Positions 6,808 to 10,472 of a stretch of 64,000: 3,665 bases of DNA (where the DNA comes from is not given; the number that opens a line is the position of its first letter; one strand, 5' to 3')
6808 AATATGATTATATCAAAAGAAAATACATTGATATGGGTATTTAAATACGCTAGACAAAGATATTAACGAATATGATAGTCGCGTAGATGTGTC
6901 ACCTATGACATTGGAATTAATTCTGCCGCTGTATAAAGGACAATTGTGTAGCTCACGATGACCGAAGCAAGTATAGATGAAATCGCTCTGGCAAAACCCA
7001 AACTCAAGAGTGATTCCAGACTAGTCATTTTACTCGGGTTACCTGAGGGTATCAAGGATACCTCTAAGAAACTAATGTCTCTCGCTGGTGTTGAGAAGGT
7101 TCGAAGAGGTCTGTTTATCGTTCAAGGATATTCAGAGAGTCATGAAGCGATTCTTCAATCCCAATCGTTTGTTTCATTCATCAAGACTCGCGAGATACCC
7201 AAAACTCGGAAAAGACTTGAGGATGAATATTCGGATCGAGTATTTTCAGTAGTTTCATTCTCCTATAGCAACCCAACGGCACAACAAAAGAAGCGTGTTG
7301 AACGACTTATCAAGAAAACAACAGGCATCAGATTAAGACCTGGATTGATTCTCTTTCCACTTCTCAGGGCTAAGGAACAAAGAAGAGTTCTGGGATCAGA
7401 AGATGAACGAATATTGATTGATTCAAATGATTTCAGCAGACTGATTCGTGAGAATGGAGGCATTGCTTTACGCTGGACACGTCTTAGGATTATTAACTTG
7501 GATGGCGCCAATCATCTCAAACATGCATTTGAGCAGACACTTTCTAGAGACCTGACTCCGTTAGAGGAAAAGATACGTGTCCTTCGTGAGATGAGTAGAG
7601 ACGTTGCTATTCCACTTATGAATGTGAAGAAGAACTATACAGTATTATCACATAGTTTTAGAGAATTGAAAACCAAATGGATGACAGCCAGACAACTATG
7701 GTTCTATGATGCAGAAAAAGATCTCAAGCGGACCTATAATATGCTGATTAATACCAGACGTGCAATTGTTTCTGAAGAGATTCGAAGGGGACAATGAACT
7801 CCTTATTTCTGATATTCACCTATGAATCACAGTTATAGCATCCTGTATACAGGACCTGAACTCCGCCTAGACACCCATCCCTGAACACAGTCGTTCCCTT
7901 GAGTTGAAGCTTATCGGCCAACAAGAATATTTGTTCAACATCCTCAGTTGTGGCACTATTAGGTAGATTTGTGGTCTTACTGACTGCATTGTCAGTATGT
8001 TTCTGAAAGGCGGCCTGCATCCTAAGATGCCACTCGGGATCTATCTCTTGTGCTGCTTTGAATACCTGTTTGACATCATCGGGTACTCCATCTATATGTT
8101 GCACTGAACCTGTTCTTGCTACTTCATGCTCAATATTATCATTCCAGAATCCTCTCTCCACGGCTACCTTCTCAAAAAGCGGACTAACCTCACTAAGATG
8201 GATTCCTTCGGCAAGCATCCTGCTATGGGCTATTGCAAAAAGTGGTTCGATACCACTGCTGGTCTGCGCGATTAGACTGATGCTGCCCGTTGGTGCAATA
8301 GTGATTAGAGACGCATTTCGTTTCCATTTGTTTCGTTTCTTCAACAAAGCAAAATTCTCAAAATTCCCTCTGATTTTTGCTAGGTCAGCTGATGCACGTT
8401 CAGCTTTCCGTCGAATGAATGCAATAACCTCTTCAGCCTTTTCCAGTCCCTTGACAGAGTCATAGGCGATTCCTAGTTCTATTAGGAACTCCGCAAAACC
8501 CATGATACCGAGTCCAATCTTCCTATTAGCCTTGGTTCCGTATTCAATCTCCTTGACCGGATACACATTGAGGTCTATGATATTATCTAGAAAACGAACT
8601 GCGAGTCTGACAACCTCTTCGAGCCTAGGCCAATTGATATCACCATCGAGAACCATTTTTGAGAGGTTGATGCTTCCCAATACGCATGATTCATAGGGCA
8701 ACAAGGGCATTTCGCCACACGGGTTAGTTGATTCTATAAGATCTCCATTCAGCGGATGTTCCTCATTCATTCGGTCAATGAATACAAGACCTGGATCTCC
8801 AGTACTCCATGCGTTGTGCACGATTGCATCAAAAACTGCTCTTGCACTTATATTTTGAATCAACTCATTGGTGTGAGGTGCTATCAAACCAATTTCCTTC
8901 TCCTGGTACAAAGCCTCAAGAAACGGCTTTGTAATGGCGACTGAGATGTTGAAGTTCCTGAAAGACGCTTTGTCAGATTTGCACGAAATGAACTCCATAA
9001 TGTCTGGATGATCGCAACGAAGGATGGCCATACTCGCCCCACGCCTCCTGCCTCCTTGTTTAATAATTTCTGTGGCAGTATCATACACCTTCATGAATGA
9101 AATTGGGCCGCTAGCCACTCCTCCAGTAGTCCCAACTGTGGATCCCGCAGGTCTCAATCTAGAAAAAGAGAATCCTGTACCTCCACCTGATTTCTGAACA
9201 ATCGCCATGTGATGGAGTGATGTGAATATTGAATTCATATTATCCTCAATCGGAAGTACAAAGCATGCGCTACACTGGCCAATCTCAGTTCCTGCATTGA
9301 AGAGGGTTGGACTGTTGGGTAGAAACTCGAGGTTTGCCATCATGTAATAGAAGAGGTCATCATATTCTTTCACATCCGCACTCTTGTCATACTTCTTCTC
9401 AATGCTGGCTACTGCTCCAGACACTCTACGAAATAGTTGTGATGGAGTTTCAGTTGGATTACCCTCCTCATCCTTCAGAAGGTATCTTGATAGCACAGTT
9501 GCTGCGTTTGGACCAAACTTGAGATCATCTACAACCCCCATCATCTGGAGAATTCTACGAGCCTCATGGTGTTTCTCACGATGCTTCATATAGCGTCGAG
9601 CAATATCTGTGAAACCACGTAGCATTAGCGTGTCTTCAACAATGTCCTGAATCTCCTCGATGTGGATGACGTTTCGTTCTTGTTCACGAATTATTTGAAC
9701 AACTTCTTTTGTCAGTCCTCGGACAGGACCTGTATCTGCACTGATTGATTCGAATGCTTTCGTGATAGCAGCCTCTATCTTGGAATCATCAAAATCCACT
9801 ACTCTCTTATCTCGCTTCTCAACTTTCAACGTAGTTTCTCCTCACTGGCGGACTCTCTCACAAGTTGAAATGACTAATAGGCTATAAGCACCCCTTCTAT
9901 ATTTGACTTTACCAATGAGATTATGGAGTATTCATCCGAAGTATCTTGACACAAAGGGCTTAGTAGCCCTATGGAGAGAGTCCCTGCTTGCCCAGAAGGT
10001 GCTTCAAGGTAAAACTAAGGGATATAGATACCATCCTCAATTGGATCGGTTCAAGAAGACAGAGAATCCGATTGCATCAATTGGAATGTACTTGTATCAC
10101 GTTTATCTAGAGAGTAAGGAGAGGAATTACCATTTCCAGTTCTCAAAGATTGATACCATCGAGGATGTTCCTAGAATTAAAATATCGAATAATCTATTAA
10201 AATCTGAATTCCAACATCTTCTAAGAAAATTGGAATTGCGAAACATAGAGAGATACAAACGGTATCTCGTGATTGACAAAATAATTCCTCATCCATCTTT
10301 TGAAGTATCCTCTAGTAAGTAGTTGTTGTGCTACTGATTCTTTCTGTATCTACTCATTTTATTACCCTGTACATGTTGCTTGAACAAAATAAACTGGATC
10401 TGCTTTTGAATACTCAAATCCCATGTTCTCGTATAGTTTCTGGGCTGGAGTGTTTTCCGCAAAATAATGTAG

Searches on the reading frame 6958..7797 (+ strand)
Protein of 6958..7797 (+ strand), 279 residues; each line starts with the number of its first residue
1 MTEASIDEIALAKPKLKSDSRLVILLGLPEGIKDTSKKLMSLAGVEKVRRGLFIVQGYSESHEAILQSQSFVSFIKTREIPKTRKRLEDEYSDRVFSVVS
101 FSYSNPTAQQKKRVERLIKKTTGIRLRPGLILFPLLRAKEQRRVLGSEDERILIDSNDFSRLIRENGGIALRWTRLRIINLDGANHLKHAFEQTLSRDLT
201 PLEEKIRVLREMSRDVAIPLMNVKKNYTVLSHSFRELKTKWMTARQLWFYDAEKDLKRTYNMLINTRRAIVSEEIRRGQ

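Call 6: search_protein_families(library=pfam, proteins=[window:6958-7797:+], max_evalue=0.01)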
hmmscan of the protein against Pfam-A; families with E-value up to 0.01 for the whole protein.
window:6958-7797:+ (279 aa): 0 families

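Call 37: search_protein_families(library=ncbifam, proteins=[window:6958-7797:+], max_evalue=1)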
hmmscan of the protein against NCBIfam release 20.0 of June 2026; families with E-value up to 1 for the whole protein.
window:6958-7797:+ (279 aa): 0 families

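Call 81: find_homologous_proteins(query=window:6958-7794:+, max_evalue=0.00001)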
Query window:6958-7794:+ (279 aa): 103 proteins with E <= 0.00001 among 1081 candidates.
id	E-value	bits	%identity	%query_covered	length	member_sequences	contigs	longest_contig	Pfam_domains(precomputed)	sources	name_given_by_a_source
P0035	4.2e-174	594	100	100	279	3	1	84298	-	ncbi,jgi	-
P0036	3.0e-156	536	90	99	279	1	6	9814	-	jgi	jgi:hypothetical protein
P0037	4.9e-138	476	81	100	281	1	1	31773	-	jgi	-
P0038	7.9e-138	476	80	100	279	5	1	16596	-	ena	-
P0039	9.2e-138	475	81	100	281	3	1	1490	-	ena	-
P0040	1.0e-136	472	79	100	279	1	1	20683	-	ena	-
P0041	8.3e-123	426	72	99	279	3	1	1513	-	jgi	-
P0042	2.3e-119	415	69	99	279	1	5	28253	-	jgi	jgi:hypothetical protein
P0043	1.4e-118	413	69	100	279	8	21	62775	-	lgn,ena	-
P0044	1.3e-115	403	68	99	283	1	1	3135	-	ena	-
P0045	1.3e-115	403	68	99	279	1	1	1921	-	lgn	-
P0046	1.5e-115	403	67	99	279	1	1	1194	-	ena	-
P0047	2.0e-115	402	66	99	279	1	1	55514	-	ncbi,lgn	ncbi:MAG: hypothetical protein ACFFCX_02760 [Candidatus Sifarchaeia archaeon]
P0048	9.2e-115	400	65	100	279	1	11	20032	-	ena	-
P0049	3.1e-114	398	64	99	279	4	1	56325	-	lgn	-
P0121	8.9e-67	243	43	97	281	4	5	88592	-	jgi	jgi:hypothetical protein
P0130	4.3e-61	224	44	93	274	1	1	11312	-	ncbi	-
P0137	9.1e-28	115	30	84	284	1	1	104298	-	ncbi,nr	ncbi:MAG: hypothetical protein GF411_16020 [Candidatus Lokiarchaeota archaeon]|nr:hypothetical prote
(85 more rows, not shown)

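Call 82: find_encoding_contigs(protein=P0035, flank=1000, max_places=2)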
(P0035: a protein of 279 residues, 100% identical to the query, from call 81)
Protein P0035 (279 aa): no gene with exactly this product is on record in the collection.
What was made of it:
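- Tried and rejected: The exact-sequence look-up of the window's own U279 found no record (call 82).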

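Call 83: find_encoding_contigs(protein=P0121, flank=1500, max_places=2)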
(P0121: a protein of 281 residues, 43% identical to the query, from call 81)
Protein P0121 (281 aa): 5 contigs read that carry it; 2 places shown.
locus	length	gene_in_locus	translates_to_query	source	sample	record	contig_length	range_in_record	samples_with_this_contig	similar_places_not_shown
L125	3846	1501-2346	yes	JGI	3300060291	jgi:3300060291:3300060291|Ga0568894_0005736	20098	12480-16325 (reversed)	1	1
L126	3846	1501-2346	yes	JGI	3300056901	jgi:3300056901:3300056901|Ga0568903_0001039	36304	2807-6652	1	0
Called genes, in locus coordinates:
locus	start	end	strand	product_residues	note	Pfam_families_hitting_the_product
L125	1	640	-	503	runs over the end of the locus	PF12832:MFS_1_like (faint), PF00083:Sugar_tr, PF07690:MFS_1, PF05977:MFS_3, PF07690:MFS_1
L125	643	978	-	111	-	PF05899:Cupin_3 (weak), PF07883:Cupin_2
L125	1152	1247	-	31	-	-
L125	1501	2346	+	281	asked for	-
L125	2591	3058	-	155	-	PF22381:Staph_reg_Sar_Rot, PF01047:MarR, PF12802:MarR_2, PF13463:HTH_27 (weak), PF13412:HTH_24 (weak), PF13601:HTH_34 (weak)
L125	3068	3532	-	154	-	PF01243:PNPOx_N, PF16242:Pyrid_ox_like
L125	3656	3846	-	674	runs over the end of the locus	PF00456:Transketolase_N, PF02779:Transket_pyr, PF02780:Transketolase_C (weak), PF22613:Transketolase_C_1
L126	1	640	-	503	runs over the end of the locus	PF12832:MFS_1_like (faint), PF00083:Sugar_tr, PF07690:MFS_1, PF05977:MFS_3, PF07690:MFS_1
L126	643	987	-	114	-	PF05899:Cupin_3 (weak), PF07883:Cupin_2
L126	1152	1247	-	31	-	-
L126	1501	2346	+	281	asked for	-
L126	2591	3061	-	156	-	PF22381:Staph_reg_Sar_Rot, PF01047:MarR, PF12802:MarR_2, PF13463:HTH_27 (weak), PF13412:HTH_24 (weak), PF13601:HTH_34 (weak)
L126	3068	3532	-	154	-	PF01243:PNPOx_N, PF16242:Pyrid_ox_like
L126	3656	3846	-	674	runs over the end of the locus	PF00456:Transketolase_N, PF02779:Transket_pyr, PF02780:Transketolase_C (weak), PF22613:Transketolase_C_1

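Call 84: find_encoding_contigs(protein=P0137, flank=1500, max_places=1)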
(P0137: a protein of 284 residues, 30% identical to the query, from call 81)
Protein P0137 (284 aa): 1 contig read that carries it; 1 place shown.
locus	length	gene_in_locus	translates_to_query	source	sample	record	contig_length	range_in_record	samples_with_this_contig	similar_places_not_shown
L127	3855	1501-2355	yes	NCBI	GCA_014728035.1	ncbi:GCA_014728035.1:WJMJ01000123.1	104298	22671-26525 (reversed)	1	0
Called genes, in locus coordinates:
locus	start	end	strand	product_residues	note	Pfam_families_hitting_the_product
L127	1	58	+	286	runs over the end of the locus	PF01048:PNP_UDP_1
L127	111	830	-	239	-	PF00970:FAD_binding_6 (weak), PF00175:NAD_binding_1, PF08030:NAD_binding_6 (faint)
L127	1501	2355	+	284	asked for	-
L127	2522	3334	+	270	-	PF00795:CN_hydrolase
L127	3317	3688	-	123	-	PF12643:MazG-like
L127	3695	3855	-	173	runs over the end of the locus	-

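Call 90: find_encoding_contigs(protein=P0047, flank=900, max_places=1)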
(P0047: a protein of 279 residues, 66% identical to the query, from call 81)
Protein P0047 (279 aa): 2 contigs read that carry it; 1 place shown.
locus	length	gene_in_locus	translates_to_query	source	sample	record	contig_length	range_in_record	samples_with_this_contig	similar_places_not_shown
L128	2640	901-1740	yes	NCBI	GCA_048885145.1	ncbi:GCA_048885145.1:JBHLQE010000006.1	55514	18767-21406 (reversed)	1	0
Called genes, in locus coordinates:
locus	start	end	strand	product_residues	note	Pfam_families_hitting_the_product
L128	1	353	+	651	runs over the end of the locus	PF16177:ACAS_N, PF00501:AMP-binding, PF13193:AMP-binding_C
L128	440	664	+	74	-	-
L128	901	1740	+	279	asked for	-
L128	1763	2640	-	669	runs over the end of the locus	PF03477:ATP-cone, PF00317:Ribonuc_red_lgN, PF02867:Ribonuc_red_lgC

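Call 91: find_encoding_contigs(protein=P0130, flank=900, max_places=1)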
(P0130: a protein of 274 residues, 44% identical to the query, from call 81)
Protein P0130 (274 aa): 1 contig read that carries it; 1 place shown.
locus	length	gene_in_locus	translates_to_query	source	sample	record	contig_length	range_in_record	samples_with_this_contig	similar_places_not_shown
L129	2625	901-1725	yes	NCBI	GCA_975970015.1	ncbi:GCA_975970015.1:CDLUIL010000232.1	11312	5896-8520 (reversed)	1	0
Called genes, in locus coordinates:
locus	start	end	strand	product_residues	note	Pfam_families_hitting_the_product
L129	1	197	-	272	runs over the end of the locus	PF00795:CN_hydrolase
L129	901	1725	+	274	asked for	-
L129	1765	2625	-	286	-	PF01048:PNP_UDP_1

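Call 96: predict_structure(alignment_id=A10)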
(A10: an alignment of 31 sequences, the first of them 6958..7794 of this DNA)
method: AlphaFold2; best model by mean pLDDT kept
length: 279 residues; sequences in the alignment: 31
mean_pLDDT: 84.7   pTM: 0.79
mean pLDDT of the five models: 84.7, 84.8, 84.7, 83.0, 82.5
residues with pLDDT >= 90: 155; 70-90: 89; 50-70: 20; < 50: 15
segments of 3 or more residues with pLDDT < 50: 1-12, 148-150
pLDDT, mean of each block of 10 residues (from residue 1): 32 68 87 90 90 90 89 86 56 83 93 91 90 82 61 82 94 90 87 92 96 93 96 92 84 94 97 90
secondary structure, 60 per line:
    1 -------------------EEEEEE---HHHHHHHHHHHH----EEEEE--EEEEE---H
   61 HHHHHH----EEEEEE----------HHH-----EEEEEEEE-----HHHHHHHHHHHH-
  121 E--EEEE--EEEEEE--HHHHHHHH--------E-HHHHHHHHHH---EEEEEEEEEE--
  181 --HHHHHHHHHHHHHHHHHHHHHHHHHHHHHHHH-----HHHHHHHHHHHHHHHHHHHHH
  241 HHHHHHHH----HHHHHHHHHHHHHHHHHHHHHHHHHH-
elements in order: E20-25 H29-40 E45-49 E52-56 H60-66 E71-76 E95-102 H108-119 E124-127 E130-135 H138-145 H156-165 E169-178 H183-214 H220-248 H253-278
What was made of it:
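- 6958..7797 (+): U279: divergently transcribed 279-aa orphan protein, strongly basic (net +19, pI 10.2). It is the conserved neighbour and the candidate partner or regulator of the type A peptide. AF2 pLDDT 84.7: two ferredoxin-like domains plus a three-helix bundle (call 96).
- Its N-terminal domain is beta-alpha-beta-beta-alpha-beta (call 96).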

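Call 99: fold_search(model_id=the predicted structure, library=pdb)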
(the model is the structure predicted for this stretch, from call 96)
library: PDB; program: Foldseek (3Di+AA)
matches with E <= 10: 580; with E <= 0.001: 0
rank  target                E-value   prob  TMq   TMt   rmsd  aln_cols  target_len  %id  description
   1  8a39_AP1              2.9e-03  0.93  0.25  0.23  19.8       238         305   11  Crystal Structure of PaaX from Escherichia coli W (released 2023-07-05)
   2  5jlp                  4.8e-03  0.69  0.16  0.12  13.7       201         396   16  Crystal structure of Mycobacterium avium SerB2 in complex with serine at ACT domain (released 2017-05-03)
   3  5it4                  6.4e-03  0.66  0.17  0.12  13.5       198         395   14  Crystal structure of Mycobacterium avium SerB2 mutant D343N (released 2016-04-27)
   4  5it0                  7.5e-03  0.66  0.17  0.13  13.3       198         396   15  Crystal structure of Mycobacterium avium SerB2 mutant D343N/D347N (released 2016-04-27)
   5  5is2                  9.4e-03  0.63  0.17  0.13  13.4       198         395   14  Crystal structure of Mycobacterium avium SerB2 at pH 6.6 (released 2016-04-27)
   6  5jjb                  9.4e-03  0.63  0.17  0.13  13.3       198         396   15  Crystal structure of Mycobacterium avium SerB2 mutant D343G (released 2016-05-18)
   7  2ywg                  1.4e-02  0.41  0.17  0.10  21.0       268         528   13  Crystal structure of GTP-bound LepA from Aquifex aeolicus (released 2008-04-29)
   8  2ywe                  2.3e-02  0.51  0.17  0.10  15.7       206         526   14  Crystal structure of LepA from Aquifex aeolicus (released 2008-04-29)
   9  8qzz_B                3.5e-02  0.91  0.22  0.43   6.3       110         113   14  Crystal structure of human eIF2 alpha-gamma complexed with PPP1R15A_420-452 (released 2024-03-20)
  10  9uaj_E                3.5e-02  0.47  0.20  0.27  13.4       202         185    9  Ovorubin from the golden apple snail (Pomacea canaliculata) (released 2025-12-31)
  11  9kdp_B                4.4e-02  0.30  0.17  0.19  13.7       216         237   10  Crystal structure of monooxygenase PenE (released 2025-07-09)
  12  3vcd_B                6.5e-02  0.30  0.16  0.22  13.0       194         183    8  Computationally Designed Self-assembling Octahedral Cage protein, O333, Crystallized in space group R32 (released 2012-06-06)
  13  1sbr_A                7.2e-02  0.35  0.19  0.26  14.3       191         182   10  The structure and function of B. subtilis YkoF gene product: the complex with thiamin (released 2004-10-05)
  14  1s99_A                8.5e-02  0.30  0.17  0.24  13.0       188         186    9  The structure and function of B. subtilis YkoF gene product: ligand free protein (released 2004-10-05)
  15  9ghc_W                9.0e-02  0.21  0.16  0.08  19.3       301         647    8  Pre-release fusidic acid-locked Escherichia coli 70S ribosome with Staphylococus aureus EF-G and FusB (FusB-EF-G-70S) (released 2025-03-26)
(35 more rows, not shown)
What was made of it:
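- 6958..7797 (+): Best PDB fold hit is PaaX 8a39 at E=2.9e-3, with weaker Cas2 hits (call 99).
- Its best fold hit is the repressor PaaX, though the hit is weak (E=2.9e-3, TM 0.25; call 99). The best fold match of U279 is the repressor PaaX (call 99).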

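Call 101: search_solved_structures(query=A10, max_evalue=10)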
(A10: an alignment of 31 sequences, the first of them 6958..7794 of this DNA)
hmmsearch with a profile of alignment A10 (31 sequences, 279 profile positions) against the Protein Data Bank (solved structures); distinct sequences matched with E-value up to 10: 8.
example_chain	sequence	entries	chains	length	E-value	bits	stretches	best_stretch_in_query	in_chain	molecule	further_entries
1hs7_A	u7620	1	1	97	0.01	17.8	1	175-239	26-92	SYNTAXIN VAM3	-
4ll7_A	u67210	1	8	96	0.034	16.2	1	182-246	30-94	SWI5-dependent HO expression protein 3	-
3a6m_A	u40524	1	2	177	0.12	14.4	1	191-241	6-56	Protein grpE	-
2zdi_C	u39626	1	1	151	0.21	13.6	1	190-242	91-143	Prefoldin subunit alpha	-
9okb_O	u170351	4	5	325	0.52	12.3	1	189-263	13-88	Centromere protein O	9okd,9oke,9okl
4w7y_A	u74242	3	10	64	0.96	11.4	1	184-237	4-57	B-cell receptor-associated protein 29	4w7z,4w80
6emw_C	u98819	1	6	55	1.1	11.3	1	198-245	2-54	Class III stress response-related ATPase, AAA+ superfamily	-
4ll8_E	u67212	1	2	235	4.8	9.1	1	190-251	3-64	SWI5-dependent HO expression protein 3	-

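Call 102: search_protein_families(library=pfam, alignment_id=A10, max_evalue=1)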
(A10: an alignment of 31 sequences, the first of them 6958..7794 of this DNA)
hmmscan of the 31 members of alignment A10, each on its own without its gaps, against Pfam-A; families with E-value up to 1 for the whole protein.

A. member 1, window:6958-7794:+ (279 aa): 1 family
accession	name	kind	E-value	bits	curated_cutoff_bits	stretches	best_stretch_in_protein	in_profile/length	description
PF24488.1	DUF7584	-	0.26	11.7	27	1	76-117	65-106/109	Domain of unknown function (DUF7584)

B. families by the number of members that match (of 31 scanned): 33 families (the first 25 are shown)
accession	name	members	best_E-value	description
PF21600.2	ZSWIM1-3_helical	5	0.023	ZSWIM1/3, helical domain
PF24488.1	DUF7584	4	0.056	Domain of unknown function (DUF7584)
PF03082.19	MAGSP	2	0.016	Male accessory gland secretory protein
PF17853.6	GGDEF_2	2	0.022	GGDEF-like domain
PF15066.11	CAGE1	2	0.039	Cancer-associated gene protein 1 family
PF22326.1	MMS21_N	2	0.071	E3 SUMO-protein ligase MMS21, N-terminal domain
PF01379.25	Porphobil_deam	2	0.077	Porphobilinogen deaminase, dipyromethane cofactor binding domain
PF24722.1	DUF7674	1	0.00091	Domain of unknown function (DUF7674)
PF03148.19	Tektin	1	0.0017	Tektin family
PF19191.5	HEF_HK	1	0.018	HEF_HK domain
PF12761.13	End3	1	0.022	Actin cytoskeleton-regulatory complex protein END3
PF06419.17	COG6_N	1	0.025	Conserved oligomeric complex COG6, N-terminal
PF15844.10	TMCCDC2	1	0.028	Transmembrane and coiled-coil domain-containing protein 2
PF11564.14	BpuJI_N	1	0.034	Restriction endonuclease BpuJI - N terminal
PF25804.1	SYNE3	1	0.038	Nesprin-3 domain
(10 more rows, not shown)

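Call 106: search_protein_families(library=padloc, proteins=[window:6958-7794:+], max_evalue=0.1)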
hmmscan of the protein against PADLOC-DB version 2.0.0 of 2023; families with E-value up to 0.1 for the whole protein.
window:6958-7794:+ (279 aa): 2 families
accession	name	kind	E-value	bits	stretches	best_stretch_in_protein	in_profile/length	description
PDLC04191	HEC-01B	-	0.0023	16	0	53-80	6-31/192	-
PDLC04185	HEC-01B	-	0.0045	15.1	0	148-219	11-79/188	-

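Call 115: find_homologous_proteins(query=A10, max_evalue=0.001)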
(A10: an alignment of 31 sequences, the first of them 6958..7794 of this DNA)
Query A10 (31 sequences) (279 aa, profile of the alignment): 128 proteins with E <= 0.001 among 6612 candidates; the best 120 are listed.
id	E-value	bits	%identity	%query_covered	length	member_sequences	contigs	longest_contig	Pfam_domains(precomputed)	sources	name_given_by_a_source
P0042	3.2e-135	467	69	99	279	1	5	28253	-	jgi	jgi:hypothetical protein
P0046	1.3e-133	462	67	99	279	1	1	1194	-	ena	-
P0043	2.6e-133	461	69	100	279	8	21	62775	-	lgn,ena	-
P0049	2.4e-132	458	64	99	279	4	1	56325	-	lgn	-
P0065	1.1e-131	456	62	99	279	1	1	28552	-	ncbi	ncbi:MAG: hypothetical protein ACFFEK_04970 [Candidatus Thorarchaeota archaeon]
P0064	1.1e-131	456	62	99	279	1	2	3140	-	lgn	-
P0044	1.3e-131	456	68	99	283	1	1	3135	-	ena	-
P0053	5.3e-131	454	65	99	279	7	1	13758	-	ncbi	-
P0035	6.8e-131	453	100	100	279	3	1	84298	-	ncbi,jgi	-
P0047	7.7e-131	453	66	99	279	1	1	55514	-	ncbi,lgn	ncbi:MAG: hypothetical protein ACFFCX_02760 [Candidatus Sifarchaeia archaeon]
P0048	2.8e-130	451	65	100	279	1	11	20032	-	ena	-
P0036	5.7e-130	450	90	99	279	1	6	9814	-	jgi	jgi:hypothetical protein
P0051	6.3e-130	450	65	100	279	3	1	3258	-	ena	-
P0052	7.1e-130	450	65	99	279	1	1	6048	-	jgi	-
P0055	7.2e-130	450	62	99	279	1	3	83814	-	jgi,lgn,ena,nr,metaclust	nr:MAG: hypothetical protein AM325_02500 [Candidatus Thorarchaeota archaeon SMTZ1-45]|metaclust:stat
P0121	3.3e-112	392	43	97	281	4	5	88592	-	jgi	jgi:hypothetical protein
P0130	1.0e-111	390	44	93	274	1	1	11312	-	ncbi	-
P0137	1.9e-86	307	30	84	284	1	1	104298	-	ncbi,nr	ncbi:MAG: hypothetical protein GF411_16020 [Candidatus Lokiarchaeota archaeon]|nr:hypothetical prote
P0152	1.6e-80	288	30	95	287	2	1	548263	-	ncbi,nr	ncbi:MAG: hypothetical protein BAJATHORv1_30247 [Candidatus Thorarchaeota archaeon]|nr:MAG: hypothet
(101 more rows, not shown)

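Call 116: find_encoding_contigs(protein=P0152, flank=900, max_places=1)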
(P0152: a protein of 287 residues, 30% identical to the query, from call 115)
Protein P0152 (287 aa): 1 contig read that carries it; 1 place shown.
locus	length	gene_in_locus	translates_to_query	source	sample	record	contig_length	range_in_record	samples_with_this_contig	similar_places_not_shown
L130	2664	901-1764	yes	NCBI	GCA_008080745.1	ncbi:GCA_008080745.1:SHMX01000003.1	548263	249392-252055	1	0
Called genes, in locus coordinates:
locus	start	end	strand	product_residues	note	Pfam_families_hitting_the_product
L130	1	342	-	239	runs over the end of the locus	PF00970:FAD_binding_6 (weak), PF00175:NAD_binding_1, PF08030:NAD_binding_6 (faint)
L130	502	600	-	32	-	-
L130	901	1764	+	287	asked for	-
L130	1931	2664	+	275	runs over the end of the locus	PF00795:CN_hydrolase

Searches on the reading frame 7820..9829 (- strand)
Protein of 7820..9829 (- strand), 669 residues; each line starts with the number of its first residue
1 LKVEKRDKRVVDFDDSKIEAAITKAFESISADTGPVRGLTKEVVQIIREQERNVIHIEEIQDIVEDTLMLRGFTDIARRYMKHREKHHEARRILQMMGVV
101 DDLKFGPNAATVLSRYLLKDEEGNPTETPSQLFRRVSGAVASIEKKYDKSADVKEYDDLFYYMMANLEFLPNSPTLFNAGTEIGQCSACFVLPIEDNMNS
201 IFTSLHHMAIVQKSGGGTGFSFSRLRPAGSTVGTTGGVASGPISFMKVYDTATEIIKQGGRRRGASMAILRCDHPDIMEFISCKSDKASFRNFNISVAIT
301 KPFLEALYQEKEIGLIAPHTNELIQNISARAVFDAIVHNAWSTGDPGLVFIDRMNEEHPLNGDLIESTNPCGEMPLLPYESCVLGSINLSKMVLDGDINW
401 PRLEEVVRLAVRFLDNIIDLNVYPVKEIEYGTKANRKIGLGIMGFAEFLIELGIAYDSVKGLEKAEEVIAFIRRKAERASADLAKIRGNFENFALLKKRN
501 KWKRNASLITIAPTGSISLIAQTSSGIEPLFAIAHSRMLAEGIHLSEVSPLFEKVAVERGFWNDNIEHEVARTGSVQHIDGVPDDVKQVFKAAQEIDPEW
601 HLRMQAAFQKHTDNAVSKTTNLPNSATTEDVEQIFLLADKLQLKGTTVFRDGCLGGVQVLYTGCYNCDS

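Call 6: search_protein_families(library=pfam, proteins=[window:7820-9829:-], max_evalue=0.01)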
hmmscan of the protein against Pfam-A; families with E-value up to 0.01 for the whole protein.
window:7820-9829:- (669 aa): 3 families
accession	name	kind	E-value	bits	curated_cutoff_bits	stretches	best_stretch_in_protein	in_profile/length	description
PF02867.20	Ribonuc_red_lgC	-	1.1e-129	433.9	23.9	2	187-498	1-340/523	Ribonucleotide reductase, barrel domain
PF03477.21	ATP-cone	-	6e-21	75.2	25.8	1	1-89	1-88/88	ATP cone domain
PF00317.26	Ribonuc_red_lgN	-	6.3e-21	74.7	28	1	104-182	2-75/77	Ribonucleotide reductase, all-alpha domain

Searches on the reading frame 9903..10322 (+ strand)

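Call 6: search_protein_families(library=pfam, proteins=[window:9903-10322:+], max_evalue=0.01)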
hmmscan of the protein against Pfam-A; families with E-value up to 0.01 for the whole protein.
window:9903-10322:+ (139 aa): 1 family
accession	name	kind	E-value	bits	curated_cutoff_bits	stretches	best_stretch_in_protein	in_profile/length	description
PF03013.19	Pyr_excise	-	3.3e-20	72.7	23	1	5-83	1-80/81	Pyrimidine dimer DNA glycosylase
